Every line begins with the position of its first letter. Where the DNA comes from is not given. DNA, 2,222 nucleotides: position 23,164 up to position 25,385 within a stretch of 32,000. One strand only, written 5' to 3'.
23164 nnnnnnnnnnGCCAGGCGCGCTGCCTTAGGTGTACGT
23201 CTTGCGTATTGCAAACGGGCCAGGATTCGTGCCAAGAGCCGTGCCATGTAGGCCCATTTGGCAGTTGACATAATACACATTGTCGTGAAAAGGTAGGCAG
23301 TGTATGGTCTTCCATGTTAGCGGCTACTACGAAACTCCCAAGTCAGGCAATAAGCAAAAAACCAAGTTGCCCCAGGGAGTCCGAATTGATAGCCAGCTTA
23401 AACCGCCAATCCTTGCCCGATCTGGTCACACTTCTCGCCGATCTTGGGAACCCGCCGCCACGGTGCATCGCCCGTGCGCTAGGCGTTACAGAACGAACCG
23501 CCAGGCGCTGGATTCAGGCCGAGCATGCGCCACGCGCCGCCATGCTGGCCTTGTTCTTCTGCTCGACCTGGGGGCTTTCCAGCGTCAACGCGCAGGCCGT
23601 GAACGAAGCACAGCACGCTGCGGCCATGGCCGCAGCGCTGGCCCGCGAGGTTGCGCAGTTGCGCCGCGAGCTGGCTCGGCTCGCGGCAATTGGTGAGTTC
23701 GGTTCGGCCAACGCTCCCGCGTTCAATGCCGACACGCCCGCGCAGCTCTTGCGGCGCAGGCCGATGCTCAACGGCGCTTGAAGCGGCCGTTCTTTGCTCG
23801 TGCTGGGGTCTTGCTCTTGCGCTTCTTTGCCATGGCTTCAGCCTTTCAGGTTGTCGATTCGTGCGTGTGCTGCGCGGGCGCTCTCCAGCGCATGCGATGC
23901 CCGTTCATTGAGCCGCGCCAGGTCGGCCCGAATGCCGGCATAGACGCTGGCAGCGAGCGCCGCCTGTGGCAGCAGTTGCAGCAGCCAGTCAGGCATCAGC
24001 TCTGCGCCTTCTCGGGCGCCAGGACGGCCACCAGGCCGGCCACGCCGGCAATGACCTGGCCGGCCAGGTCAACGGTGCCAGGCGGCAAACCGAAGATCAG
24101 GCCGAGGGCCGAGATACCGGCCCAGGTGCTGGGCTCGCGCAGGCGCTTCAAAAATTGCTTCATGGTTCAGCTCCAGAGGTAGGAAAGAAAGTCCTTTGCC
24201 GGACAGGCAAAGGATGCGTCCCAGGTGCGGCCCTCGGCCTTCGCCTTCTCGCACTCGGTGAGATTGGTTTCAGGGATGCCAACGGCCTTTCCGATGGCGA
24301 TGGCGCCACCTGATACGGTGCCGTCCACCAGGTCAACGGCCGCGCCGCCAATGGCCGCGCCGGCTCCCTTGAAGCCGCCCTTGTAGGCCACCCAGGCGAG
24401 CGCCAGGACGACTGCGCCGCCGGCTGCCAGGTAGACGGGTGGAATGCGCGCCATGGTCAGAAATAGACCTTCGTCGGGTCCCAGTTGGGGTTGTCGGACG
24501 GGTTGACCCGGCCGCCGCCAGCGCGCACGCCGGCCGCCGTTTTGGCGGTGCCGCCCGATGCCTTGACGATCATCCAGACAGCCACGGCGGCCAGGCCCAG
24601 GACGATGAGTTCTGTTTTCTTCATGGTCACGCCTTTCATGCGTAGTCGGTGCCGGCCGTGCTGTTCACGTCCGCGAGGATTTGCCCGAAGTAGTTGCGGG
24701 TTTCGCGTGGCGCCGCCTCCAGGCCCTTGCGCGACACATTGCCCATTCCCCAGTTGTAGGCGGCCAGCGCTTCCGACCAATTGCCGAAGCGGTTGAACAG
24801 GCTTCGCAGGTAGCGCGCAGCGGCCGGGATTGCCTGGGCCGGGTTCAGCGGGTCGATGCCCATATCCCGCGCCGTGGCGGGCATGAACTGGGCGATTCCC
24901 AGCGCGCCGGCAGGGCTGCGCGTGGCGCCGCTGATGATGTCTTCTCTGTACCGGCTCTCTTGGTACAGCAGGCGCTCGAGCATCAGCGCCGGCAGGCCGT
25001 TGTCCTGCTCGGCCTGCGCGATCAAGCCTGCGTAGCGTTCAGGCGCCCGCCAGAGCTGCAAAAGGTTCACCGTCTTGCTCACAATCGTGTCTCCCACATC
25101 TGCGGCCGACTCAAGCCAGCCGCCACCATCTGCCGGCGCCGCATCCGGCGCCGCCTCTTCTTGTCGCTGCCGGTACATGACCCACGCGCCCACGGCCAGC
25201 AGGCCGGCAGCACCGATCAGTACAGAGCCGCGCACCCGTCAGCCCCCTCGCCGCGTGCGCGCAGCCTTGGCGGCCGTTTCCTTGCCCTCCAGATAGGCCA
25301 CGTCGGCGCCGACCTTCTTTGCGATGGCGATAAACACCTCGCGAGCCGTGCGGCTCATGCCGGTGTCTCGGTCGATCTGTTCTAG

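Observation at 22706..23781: Divergent paralogous HTH genes flank the inter-prophage junction: candidate XafT-like Xer activation factors carried by two unrelated viruses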

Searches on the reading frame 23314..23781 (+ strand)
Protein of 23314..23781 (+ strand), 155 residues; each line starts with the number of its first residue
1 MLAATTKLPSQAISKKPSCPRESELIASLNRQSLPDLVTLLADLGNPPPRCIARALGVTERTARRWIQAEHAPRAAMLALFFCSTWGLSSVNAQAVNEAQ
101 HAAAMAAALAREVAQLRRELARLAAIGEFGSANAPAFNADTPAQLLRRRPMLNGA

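Call 3: search_protein_families(library=pfam, proteins=[window:23314-23781:+], max_evalue=1)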
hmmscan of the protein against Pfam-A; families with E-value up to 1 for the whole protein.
window:23314-23781:+ (155 aa): 6 families
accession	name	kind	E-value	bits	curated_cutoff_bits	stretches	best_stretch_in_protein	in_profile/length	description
PF13384.12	HTH_23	-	0.00013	22.1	24.6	1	48-69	19-40/50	Homeodomain-like domain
PF13551.12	HTH_29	-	0.00055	20.4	28.1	1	40-69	6-35/64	Winged helix-turn helix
PF13518.12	HTH_28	-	0.0044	17.5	25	1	52-69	18-35/52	Helix-turn-helix domain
PF01527.26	HTH_Tnp_1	-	0.036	14.7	24.1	0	52-69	29-46/75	Transposase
PF12728.13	HTH_17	-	0.11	13.3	27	1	53-71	8-26/51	Helix-turn-helix domain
PF16856.10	CDC4_D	-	0.14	12.5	27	1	25-43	29-47/51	Cell division control protein 4 dimerisation domain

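Call 6: search_protein_families(library=phrogs, proteins=[window:23314-23781:+], max_evalue=1)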
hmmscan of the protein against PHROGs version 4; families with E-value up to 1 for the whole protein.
window:23314-23781:+ (155 aa): 7 families
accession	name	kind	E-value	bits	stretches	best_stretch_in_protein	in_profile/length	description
phrog_23106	-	unknown function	0.035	15.2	1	51-101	34-84/102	-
phrog_836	-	transcription regulation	0.078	14.1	1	51-76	101-127/133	late transcriptional activator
phrog_7061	-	DNA, RNA and nucleotide metabolism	0.11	14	1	50-69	48-67/70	HTH DNA binding protein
phrog_20596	-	unknown function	0.14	13.2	1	79-138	46-105/211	-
phrog_23834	-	unknown function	0.2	13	1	53-76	22-45/138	-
phrog_3218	-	head and packaging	0.54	11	1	52-72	39-59/152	terminase small subunit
phrog_7676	-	unknown function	0.66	11.3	0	52-76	23-47/86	-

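Call 7: search_protein_families(library=ncbifam, proteins=[window:23314-23781:+], max_evalue=1)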
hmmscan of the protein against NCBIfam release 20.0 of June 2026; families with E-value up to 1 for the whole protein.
window:23314-23781:+ (155 aa): 7 families
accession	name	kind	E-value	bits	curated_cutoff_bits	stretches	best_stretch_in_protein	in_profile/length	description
NF040576.1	T2SS_GspM_XpsM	equivalog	0.003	17.2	60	1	76-143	11-78/180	type II secretion system protein GspM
NF033516.0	transpos_IS3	equivalog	0.007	15.6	160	1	52-125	20-73/369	IS3 family transposase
NF046037.1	carphisopro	domain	0.032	14.4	38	1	40-79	4-41/54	carph-isopro domain-containing protein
TIGR03879.1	near_KaiC_dom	domain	0.035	14.6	65.1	1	51-72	40-61/91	probable regulatory domain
NF058648.1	ECF_sub_HI1622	equivalog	0.048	13.6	100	1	92-123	119-150/180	NikL family nickel/cobalt ECF transporter subunit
NF033545.0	transpos_IS630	equivalog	0.16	11.4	100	1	39-70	6-36/299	IS630 family transposase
NF041525.1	HrpD5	equivalog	0.27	10.6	300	1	35-123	89-173/314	HrpD5 family protein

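Call 60: find_encoding_contigs(protein=window:23314-23781:+, flank=10000, max_places=2)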
Protein window:23314-23781:+ (155 aa): no gene with exactly this product is on record in the collection.

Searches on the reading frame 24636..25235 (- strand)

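Call 29: search_protein_families(library=phrogs, proteins=[window:24636-25235:-], max_evalue=0.001)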
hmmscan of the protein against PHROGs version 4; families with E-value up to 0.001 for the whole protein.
window:24636-25235:- (199 aa): 18 families
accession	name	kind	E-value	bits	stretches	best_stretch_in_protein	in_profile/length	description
phrog_2013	-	tail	1.6e-39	137.2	1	65-194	465-593/657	lytic tail protein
phrog_669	-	lysis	2.2e-29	102.6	1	73-190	926-1053/1946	endolysin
phrog_342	-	head and packaging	1.1e-26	94.3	1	65-194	12-147/1235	internal virion protein with endolysin domain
phrog_14342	-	tail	4.6e-17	63.6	1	36-169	109-239/272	lytic tail fiber protein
phrog_21143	-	tail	2.7e-15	56.8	1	68-191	4-127/576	lytic tail fiber protein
phrog_13449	-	other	9.4e-15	55.8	1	104-194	38-123/269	transglycosylase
phrog_28504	-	tail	1.7e-12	47.9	1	64-185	229-355/597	lytic tail fiber protein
phrog_28014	-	unknown function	2.5e-11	44.7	1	69-184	31-149/224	-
phrog_2533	-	unknown function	1e-08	34.7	1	68-185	745-863/1130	-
phrog_21776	-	other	2.4e-07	31.7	1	68-191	95-231/238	transglycosylase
phrog_1044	-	lysis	2.1e-06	27.2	1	105-167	259-331/900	endolysin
phrog_2276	-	tail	2.9e-06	27.3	1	43-190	474-610/673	tail length tape measure protein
phrog_19855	-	head and packaging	8.9e-06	24.5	1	72-169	1059-1163/1257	virion structural protein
phrog_12507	-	other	1e-05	26.6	1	70-167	12-108/260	transglycosylase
phrog_36437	-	unknown function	6.7e-05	23.2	1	103-168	260-331/374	-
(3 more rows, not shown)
